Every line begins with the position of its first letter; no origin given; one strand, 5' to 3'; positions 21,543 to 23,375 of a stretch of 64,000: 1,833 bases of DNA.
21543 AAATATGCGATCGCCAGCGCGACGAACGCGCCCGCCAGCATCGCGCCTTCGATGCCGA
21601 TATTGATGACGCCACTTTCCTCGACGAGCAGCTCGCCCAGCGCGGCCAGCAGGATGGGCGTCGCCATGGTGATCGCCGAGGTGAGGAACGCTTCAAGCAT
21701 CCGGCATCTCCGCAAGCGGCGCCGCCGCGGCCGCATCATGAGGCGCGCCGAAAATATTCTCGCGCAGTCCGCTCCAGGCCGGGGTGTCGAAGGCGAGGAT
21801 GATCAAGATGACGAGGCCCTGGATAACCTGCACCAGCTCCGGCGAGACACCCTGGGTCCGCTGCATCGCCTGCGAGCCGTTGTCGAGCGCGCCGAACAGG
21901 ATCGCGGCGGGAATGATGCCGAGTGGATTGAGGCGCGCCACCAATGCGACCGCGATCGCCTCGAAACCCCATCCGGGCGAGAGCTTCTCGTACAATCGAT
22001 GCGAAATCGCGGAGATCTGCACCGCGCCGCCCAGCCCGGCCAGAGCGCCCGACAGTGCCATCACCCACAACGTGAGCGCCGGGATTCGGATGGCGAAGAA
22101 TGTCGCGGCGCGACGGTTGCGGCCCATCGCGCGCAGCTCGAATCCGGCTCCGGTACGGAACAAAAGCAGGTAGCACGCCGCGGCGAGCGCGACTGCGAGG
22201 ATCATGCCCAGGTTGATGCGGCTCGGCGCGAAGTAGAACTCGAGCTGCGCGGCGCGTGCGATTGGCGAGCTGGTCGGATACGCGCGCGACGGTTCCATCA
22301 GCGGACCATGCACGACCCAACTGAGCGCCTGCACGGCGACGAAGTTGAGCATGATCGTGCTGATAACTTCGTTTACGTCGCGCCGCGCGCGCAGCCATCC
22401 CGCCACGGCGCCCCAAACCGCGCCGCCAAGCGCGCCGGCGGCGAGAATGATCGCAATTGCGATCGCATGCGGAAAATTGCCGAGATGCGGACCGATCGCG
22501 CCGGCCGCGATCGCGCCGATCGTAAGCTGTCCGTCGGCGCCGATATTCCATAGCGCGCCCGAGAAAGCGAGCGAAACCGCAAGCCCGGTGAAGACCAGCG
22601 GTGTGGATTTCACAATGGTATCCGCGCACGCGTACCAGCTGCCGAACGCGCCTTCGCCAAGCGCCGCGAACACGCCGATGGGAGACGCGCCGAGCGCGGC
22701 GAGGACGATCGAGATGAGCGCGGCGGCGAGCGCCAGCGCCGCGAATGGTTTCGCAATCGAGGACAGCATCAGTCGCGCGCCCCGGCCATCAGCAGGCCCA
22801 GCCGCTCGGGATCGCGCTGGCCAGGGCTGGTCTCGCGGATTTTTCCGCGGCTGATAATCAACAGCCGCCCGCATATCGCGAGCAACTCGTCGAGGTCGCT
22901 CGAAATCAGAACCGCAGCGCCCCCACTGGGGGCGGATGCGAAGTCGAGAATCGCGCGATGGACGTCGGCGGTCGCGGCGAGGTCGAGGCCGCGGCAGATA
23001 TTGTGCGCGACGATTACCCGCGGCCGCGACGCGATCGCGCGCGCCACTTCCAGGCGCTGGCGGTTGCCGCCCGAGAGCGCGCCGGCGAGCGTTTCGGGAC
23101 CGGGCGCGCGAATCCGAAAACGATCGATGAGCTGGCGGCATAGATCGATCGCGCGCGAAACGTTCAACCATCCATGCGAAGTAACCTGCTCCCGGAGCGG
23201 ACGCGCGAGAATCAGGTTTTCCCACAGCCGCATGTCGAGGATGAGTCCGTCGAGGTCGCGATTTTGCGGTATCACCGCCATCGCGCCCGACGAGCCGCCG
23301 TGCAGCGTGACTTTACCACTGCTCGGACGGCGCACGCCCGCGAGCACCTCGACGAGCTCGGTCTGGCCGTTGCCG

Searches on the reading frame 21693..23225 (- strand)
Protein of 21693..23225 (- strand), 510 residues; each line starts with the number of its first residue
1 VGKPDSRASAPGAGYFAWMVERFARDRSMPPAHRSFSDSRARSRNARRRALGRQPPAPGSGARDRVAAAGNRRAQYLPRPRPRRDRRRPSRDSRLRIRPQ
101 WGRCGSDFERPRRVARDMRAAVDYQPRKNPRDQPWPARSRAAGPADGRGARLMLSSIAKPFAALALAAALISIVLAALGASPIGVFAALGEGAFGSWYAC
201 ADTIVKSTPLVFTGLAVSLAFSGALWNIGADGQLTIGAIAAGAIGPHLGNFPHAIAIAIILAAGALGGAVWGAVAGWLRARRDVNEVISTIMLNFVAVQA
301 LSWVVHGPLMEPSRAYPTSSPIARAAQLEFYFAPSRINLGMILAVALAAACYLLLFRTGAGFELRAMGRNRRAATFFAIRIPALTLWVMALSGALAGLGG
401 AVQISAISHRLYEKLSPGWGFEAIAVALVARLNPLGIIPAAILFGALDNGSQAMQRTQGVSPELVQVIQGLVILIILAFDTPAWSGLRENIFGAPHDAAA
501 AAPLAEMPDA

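Call 45: search_protein_families(library=pfam, proteins=[window:21693-23225:-], max_evalue=0.00001)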
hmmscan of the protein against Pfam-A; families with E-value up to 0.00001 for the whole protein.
window:21693-23225:- (510 aa): 1 family
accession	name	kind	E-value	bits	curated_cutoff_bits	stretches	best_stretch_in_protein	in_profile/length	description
PF02653.21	BPD_transp_2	-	8.3e-45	153.4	26.8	1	202-477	4-269/269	Branched-chain amino acid transport system / permease component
